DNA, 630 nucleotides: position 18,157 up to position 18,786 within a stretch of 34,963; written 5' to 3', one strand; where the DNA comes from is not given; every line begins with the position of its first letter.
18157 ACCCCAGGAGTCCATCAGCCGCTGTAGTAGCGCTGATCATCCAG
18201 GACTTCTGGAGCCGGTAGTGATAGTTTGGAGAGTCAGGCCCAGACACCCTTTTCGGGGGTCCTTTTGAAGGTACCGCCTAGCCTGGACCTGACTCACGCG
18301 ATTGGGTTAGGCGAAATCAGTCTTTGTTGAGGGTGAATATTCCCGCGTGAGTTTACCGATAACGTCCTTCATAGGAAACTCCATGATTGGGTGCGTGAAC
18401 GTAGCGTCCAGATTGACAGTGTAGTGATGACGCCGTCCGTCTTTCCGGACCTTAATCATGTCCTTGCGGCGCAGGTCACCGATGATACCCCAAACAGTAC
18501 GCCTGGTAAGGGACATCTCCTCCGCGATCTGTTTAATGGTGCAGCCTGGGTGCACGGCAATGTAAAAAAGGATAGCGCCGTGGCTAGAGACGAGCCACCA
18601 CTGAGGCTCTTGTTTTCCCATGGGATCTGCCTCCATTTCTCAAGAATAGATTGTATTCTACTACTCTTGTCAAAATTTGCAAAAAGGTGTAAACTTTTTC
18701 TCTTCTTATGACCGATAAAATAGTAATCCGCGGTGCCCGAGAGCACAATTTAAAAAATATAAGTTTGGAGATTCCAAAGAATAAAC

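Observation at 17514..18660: Compositionally foreign ~1.1-kb island between uvrB and uvrA: small wHTH regulator plus a large non-coding unit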

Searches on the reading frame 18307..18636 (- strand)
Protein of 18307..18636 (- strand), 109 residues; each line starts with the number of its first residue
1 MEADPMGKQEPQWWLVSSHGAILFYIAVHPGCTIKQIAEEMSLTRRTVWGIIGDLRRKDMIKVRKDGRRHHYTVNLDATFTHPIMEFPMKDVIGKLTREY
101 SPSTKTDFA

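Call 12: search_protein_families(library=pfam, proteins=[window:18307-18636:-], max_evalue=0.01)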
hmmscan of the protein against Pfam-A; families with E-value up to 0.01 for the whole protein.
window:18307-18636:- (109 aa): 8 families
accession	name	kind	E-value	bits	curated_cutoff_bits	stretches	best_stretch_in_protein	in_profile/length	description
PF12802.13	MarR_2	-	2.1e-07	31.4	27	1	19-68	7-60/61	MarR family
PF13412.12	HTH_24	-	4.9e-07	29.7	21.9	1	21-62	7-48/48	Winged helix-turn-helix DNA-binding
PF03965.22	Penicillinase_R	-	2.7e-06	28.2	22.6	1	34-77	24-67/115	Penicillinase repressor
PF01047.28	MarR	-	2.7e-05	24.4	24.6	1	20-66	6-52/59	MarR family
PF08279.18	HTH_11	-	0.0001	22.6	25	1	29-69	13-52/55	HTH domain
PF13545.12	HTH_Crp_2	-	0.00094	19.5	27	1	32-69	23-58/70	Crp-like helix-turn-helix domain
PF02082.26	Rrf2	-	0.0018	18.8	30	1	22-65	11-57/132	Iron-dependent Transcriptional regulator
PF01978.25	TrmB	-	0.0093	16.2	25.6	0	28-72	19-62/68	Sugar-specific transcriptional regulator TrmB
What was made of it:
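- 18307..18636 (-): Small stand-alone winged-helix regulator gene (109 aa; 104 aa from the second Met). It neighbours the RNA but is not an obligate partner. Pfam MarR_2 31.4 bits (cutoff 27) and HTH_24 (call 12).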

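Call 13: find_homologous_proteins(query=window:18307-18636:-, max_evalue=0.001)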
Query window:18307-18636:- (109 aa): 509 proteins with E <= 0.001 among 509 candidates; the best 120 are listed.
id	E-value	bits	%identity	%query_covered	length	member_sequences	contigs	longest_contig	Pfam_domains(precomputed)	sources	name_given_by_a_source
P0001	8.0e-66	237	100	95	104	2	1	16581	PF01047.29,PF13412.13,PF03965.23,PF12802.14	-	-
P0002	6.9e-42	160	72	89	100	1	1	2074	PF13412.13,PF03965.23,PF12802.14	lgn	-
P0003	1.6e-41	159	72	88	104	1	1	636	PF01047.29,PF13412.13,PF08279.19,PF03965.23,PF12802.14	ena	-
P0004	1.1e-37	146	64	88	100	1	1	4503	PF13412.13,PF08279.19,PF12802.14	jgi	jgi:predicted transcriptional regulator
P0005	1.3e-37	146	67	81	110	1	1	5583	-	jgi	jgi:DNA-binding transcriptional ArsR family regulator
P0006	1.4e-37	146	66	88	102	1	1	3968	-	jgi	-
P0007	2.7e-37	145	67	83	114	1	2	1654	PF12802.14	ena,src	-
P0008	3.4e-37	145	67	83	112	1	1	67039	PF12802.14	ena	-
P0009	4.9e-37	144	66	83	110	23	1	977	-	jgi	jgi:DNA-binding IclR family transcriptional regulator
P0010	5.7e-37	144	66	83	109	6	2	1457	-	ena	-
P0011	6.9e-37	144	66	83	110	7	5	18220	-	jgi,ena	-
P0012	7.3e-37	144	69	84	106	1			PF13412.13,PF08279.19,PF12802.14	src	-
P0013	7.4e-37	144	60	90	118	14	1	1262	PF12802.14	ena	-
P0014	8.2e-37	143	66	83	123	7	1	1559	-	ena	-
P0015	9.1e-37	143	67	83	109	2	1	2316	-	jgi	jgi:hypothetical protein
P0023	1.4e-36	143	63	88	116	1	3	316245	PF12802.14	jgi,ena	jgi:DNA-binding transcriptional ArsR family regulator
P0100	4.4e-35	138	69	78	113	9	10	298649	-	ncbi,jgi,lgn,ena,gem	jgi:DNA-binding transcriptional ArsR family regulator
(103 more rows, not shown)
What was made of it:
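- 18307..18636 (-): There are 509 homologues at 57-72% identity (call 13).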

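Call 16: find_encoding_contigs(protein=P0008, flank=4000, max_places=3)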
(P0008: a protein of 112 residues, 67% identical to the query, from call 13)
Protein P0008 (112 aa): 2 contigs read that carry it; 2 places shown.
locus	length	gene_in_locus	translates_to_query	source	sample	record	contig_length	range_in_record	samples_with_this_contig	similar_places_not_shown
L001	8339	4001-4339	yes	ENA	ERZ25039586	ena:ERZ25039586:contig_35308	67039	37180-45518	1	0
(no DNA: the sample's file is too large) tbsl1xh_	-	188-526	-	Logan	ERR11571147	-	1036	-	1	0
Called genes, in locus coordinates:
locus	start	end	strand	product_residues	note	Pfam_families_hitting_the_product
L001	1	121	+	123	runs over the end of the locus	-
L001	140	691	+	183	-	-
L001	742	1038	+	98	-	PF00578:AhpC-TSA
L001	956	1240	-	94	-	-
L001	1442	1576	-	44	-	-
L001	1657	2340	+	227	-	-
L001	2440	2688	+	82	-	-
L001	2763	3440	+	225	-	PF01790:LGT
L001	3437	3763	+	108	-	PF01790:LGT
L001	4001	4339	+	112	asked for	PF12802:MarR_2 (weak)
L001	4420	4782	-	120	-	-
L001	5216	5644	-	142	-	-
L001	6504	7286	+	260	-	PF13489:Methyltransf_23 (weak), PF08241:Methyltransf_11, PF08242:Methyltransf_12, PF13649:Methyltransf_25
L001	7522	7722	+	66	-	-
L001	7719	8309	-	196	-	PF01467:CTP_transf_like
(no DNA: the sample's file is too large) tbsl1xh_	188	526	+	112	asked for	PF12802:MarR_2 (weak)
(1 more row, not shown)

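Call 17: find_encoding_contigs(protein=P0023, flank=4000, max_places=3)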
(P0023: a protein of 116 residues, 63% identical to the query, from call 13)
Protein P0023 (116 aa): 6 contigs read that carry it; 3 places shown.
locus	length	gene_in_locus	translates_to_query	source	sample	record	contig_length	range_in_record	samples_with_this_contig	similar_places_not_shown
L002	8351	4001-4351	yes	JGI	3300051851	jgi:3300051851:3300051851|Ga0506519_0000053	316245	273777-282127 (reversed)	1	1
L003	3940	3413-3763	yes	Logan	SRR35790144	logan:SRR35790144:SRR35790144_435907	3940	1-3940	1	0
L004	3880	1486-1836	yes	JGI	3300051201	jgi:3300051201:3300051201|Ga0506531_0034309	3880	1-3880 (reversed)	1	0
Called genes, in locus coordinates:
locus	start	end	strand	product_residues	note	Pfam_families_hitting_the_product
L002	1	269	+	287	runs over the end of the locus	PF01476:LysM, PF01551:Peptidase_M23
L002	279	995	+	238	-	PF08534:Redoxin, PF00578:AhpC-TSA, PF00085:Thioredoxin (weak), PF13905:Thioredoxin_8 (weak)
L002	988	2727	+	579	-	PF05140:ResB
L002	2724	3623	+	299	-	PF01790:LGT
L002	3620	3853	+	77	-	PF00462:Glutaredoxin (weak), PF05768:Glrx-like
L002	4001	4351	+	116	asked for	PF12802:MarR_2 (weak)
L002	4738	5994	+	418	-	PF05810:NinF, PF00291:PALP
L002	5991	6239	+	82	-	PF09383:NIL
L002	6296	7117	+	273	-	PF02597:ThiS, PF02627:CMD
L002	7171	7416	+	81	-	-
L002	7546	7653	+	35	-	-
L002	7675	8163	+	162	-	PF05163:DinB, PF12867:DinB_2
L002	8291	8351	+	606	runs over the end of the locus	PF03460:NIR_SIR_ferr, PF01077:NIR_SIR, PF03460:NIR_SIR_ferr, PF01077:NIR_SIR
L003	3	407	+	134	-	?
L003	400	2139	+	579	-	PF05140:ResB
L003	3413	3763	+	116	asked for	PF12802:MarR_2 (weak)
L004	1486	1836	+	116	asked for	PF12802:MarR_2 (weak)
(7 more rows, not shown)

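Call 18: find_encoding_contigs(protein=P0100, flank=4000, max_places=4)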
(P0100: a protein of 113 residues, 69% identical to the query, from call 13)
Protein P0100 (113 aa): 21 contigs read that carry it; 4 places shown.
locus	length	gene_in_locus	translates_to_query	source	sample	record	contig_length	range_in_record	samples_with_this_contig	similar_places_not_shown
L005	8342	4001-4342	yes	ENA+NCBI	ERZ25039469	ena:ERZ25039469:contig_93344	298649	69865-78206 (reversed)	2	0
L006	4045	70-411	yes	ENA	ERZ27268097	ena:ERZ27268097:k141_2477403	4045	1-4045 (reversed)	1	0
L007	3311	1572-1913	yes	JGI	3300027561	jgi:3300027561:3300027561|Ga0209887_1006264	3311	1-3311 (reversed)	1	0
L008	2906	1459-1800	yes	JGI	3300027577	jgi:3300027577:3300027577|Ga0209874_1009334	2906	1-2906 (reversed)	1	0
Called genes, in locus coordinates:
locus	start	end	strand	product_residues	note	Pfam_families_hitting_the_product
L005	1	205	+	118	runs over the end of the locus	PF01551:Peptidase_M23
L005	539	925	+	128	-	PF00085:Thioredoxin (weak), PF00578:AhpC-TSA, PF08534:Redoxin, PF13905:Thioredoxin_8 (weak)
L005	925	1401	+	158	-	-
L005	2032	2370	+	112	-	-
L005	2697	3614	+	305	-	PF01790:LGT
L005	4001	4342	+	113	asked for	-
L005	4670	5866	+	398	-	PF05810:NinF, PF00291:PALP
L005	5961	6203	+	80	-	PF09383:NIL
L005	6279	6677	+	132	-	PF02597:ThiS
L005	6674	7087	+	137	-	PF02627:CMD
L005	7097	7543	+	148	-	PF05163:DinB, PF12867:DinB_2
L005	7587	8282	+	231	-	-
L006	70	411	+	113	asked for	-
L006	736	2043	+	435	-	PF05810:NinF, PF00291:PALP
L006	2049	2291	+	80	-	PF09383:NIL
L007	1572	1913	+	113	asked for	-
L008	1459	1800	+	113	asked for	-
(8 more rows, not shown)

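Call 20: find_encoding_contigs(protein=P0002, flank=5000, max_places=3)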
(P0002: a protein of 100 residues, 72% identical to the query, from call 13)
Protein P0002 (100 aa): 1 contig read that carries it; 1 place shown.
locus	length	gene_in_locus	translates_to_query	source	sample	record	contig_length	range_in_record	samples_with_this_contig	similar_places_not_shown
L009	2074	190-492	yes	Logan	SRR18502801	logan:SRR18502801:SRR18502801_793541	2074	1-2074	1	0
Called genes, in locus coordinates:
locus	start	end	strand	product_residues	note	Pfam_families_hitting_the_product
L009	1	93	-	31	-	?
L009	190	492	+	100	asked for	PF12802:MarR_2 (weak), PF13412:HTH_24 (weak), PF03965:Penicillinase_R (weak)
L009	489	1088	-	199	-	-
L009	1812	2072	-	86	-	?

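Call 21: find_encoding_contigs(protein=P0004, flank=5000, max_places=3)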
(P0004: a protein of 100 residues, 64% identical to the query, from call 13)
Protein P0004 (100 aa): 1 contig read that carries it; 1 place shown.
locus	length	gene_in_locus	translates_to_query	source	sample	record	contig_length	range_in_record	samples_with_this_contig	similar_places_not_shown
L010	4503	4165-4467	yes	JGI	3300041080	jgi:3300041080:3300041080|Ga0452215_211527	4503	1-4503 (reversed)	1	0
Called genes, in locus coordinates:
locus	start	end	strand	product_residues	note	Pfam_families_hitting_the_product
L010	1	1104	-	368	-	?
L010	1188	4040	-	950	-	PF02463:SMC_N (faint), PF03193:RsgA_GTPase (faint), PF13191:AAA_16 (faint), PF13476:AAA_23 (faint), PF13481:AAA_25 (faint), PF17760:UvrA_inter, PF17755:UvrA_DNA-bind, PF00005:ABC_tran (weak), +3 more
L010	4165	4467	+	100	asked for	PF12802:MarR_2 (weak), PF13412:HTH_24 (faint), PF08279:HTH_11 (weak)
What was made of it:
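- L010 ends just after the wHTH gene (call 21).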

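Call 22: find_encoding_contigs(protein=P0001, flank=10000, max_places=4)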
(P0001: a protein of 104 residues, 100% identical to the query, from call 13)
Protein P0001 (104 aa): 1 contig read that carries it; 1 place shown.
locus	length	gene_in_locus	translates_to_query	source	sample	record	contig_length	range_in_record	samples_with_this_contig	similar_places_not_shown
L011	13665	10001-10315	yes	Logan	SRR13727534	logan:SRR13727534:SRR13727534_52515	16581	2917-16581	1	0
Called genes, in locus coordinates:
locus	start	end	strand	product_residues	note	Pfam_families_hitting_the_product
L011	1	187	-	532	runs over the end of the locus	PF00496:SBP_bac_5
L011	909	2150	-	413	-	PF01541:GIY-YIG, PF27096:UvrC_M, PF08459:UvrC_RNaseH_dom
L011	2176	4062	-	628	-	PF01841:Transglut_core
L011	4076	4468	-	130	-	PF00072:Response_reg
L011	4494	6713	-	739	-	PF00989:PAS, PF13426:PAS_9, PF00989:PAS, PF08448:PAS_4, PF13188:PAS_8 (weak), PF13426:PAS_9, PF00512:HisKA, PF02518:HATPase_c, +2 more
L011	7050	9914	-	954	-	PF00005:ABC_tran (faint), PF02463:SMC_N (faint), PF03193:RsgA_GTPase (faint), PF13191:AAA_16 (faint), PF13304:AAA_21 (faint), PF13476:AAA_23 (faint), PF17760:UvrA_inter, PF17755:UvrA_DNA-bind, +3 more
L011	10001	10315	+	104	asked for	PF01047:MarR (weak), PF12802:MarR_2, PF13412:HTH_24 (weak), PF03965:Penicillinase_R (weak)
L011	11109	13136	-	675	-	PF04851:ResIII, PF17757:UvrB_inter, PF27431:UvrB_3rd, PF00271:Helicase_C, PF12344:UvrB, PF02151:UVR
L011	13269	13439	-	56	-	-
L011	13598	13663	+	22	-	?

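Call 26: find_related_loci(query=window:18307-18636:-, collection=genome_contigs, flank=3000)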
Query window:18307-18636:- (109 aa) in genome_contigs; peptide patterns used: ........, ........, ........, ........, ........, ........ (x = any residue, [..] = any of these).
84 stretches matched a pattern; 7 encode a relative of the query (tblastn E <= 1e-3); 7 distinct loci.
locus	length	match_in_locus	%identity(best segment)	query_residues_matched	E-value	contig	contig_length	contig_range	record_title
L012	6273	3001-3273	63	12-101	5e-39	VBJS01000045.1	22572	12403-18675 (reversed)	MAG: Chloroflexi bacterium isolate CF_162 14_1009_16_40cm_scaffold_19330, whole genome shotgun sequence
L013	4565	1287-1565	57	6-99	5e-35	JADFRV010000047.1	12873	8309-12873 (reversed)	MAG: Chloroflexota bacterium isolate B8D1T2 B8D1T2_NODE1218, whole genome shotgun sequence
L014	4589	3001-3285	53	6-101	3e-33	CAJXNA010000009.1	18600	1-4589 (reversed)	MAG TPA_asm: uncultured Chloroflexi bacterium isolate SRR5189789_bin.6_MetaBAT_v2.12.1_MAG genome assembly, contig: NODE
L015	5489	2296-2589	51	3-101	9e-33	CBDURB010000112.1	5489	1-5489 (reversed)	MAG TPA_asm: uncultured bacterium isolate SRR22302374_concoct_75 genome assembly, contig: ERZ26661914.13849, whole genom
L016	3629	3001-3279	55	6-99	6e-32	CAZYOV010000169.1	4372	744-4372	MAG TPA_asm: uncultured Dehalococcoidia bacterium isolate binchicken_co85_35 genome assembly, contig: NODE_7186_length_4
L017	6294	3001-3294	50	5-99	2e-31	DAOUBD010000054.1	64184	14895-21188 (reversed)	MAG TPA_asm: Dehalococcoidia bacterium isolate H68_705 k101_196427, whole genome shotgun sequence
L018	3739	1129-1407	52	6-99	2e-30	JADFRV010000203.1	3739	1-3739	MAG: Chloroflexota bacterium isolate B8D1T2 B8D1T2_NODE10812, whole genome shotgun sequence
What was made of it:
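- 18307..18636 (-): The genome hits with organism names are Chloroflexota (call 26).
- The wHTH family is otherwise typical of Chloroflexota (call 26).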

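Call 30: find_encoding_contigs(protein=P0006, flank=5000, max_places=3)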
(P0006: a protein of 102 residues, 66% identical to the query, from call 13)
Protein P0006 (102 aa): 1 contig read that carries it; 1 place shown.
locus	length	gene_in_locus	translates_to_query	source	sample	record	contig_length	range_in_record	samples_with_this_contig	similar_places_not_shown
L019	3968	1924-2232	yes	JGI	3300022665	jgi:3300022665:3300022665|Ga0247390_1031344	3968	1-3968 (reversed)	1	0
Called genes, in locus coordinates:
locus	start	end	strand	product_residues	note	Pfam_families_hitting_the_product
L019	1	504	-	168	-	?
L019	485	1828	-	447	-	PF17760:UvrA_inter, PF17755:UvrA_DNA-bind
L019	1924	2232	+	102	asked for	-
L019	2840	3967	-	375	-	?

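Call 31: find_encoding_contigs(protein=P0005, flank=5000, max_places=3)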
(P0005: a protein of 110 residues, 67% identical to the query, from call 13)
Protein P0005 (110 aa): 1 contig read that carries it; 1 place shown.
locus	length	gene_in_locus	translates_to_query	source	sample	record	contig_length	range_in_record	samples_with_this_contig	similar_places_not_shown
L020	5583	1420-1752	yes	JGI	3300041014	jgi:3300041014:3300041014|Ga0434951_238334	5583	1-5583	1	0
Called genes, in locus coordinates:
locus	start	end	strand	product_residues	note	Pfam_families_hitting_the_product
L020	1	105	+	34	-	?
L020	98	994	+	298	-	PF01790:LGT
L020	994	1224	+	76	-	PF00462:Glutaredoxin (weak), PF05768:Glrx-like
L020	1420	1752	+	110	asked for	-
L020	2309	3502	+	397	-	PF00291:PALP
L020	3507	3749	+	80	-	PF09383:NIL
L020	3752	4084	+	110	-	PF02597:ThiS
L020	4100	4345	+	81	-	-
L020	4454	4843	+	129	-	-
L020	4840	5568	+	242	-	PF07927:HicA_toxin, PF02627:CMD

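Call 36: find_related_loci(query=A2, collection=metagenome_contigs, flank=3500)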
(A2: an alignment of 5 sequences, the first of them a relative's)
Query A2 (104 aa) in metagenome_contigs; peptide patterns used: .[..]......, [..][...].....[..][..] (x = any residue, [..] = any of these).
252 stretches matched a pattern; 156 encode a relative of the query (tblastn E <= 1e-3); the best 80 are kept; 80 distinct loci.
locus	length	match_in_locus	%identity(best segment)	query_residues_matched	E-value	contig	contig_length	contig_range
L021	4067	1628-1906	67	5-96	3e-42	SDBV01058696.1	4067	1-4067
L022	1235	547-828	64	7-99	5e-43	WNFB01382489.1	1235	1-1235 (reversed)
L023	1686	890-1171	67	5-97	3e-42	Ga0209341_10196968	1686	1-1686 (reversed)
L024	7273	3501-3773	66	7-96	1e-41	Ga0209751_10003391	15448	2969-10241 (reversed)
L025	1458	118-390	68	7-96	1e-42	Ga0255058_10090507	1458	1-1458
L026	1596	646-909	68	5-91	4e-42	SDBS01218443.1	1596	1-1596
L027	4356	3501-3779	68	5-96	2e-41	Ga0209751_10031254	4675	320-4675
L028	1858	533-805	63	7-96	1e-41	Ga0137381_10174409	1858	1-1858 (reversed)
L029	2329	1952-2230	67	5-96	5e-41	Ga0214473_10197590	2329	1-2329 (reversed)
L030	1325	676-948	66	7-96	4e-42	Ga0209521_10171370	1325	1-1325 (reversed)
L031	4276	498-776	66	5-96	4e-41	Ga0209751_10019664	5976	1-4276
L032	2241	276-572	59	7-104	7e-41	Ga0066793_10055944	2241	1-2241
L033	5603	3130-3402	66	5-94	8e-41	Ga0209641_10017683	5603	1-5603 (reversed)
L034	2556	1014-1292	65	5-96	2e-40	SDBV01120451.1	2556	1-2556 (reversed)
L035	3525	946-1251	58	2-101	2e-40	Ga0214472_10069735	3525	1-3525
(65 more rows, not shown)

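Call 86: search_protein_families(library=ncbifam, proteins=[window:18307-18636:-], max_evalue=0.01)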
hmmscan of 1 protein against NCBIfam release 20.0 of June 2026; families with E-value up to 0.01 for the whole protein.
window:18307-18636:- (109 aa): 3 families
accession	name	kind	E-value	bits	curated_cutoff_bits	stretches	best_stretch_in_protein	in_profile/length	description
NF033788.1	HTH_metalloreg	subfamily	0.00024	20.9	55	1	22-77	16-71/77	metalloregulator ArsR/SmtB family transcription factor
TIGR02698.1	CopY_TcrY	equivalog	0.002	18.4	121.95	1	34-78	25-69/130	CopY/TcrY family copper transport repressor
NF053777.1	Saro0803TransReg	equivalog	0.003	17.2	200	1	21-73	41-96/140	Saro_0803 family transcriptional regulator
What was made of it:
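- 18307..18636 (-): NCBIfam gives only weak ArsR/CopY-type matches (call 86).
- On MarR/ArsR-type winged-helix regulators (the neighbouring gene): No specific NCBIfam family reaches its cutoff (call 86).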

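Call 91: search_solved_structures(query=A2, max_evalue=0.01)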
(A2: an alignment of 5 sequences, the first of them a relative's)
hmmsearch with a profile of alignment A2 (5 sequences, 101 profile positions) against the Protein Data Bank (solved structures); distinct sequences matched with E-value up to 0.01: 5.
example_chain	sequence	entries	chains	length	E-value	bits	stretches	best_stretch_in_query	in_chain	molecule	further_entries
3la2_A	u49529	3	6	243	3.1e-05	27.2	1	28-76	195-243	Global nitrogen regulator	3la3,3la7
8h3v_X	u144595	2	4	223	3.2e-05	27.1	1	28-76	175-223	NtcA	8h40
8za5_A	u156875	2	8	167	0.0012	22.1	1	18-68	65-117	MarR-family transcriptional regulator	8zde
9vg2_A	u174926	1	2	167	0.0013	21.9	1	17-68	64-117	MarR-family transcriptional regulator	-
2xra_A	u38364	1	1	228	0.0058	19.9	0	3-50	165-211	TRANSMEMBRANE PROTEIN GP41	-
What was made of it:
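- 18307..18636 (-): PDB profile hits are to NtcA and MarR DNA-binding domains (call 91).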
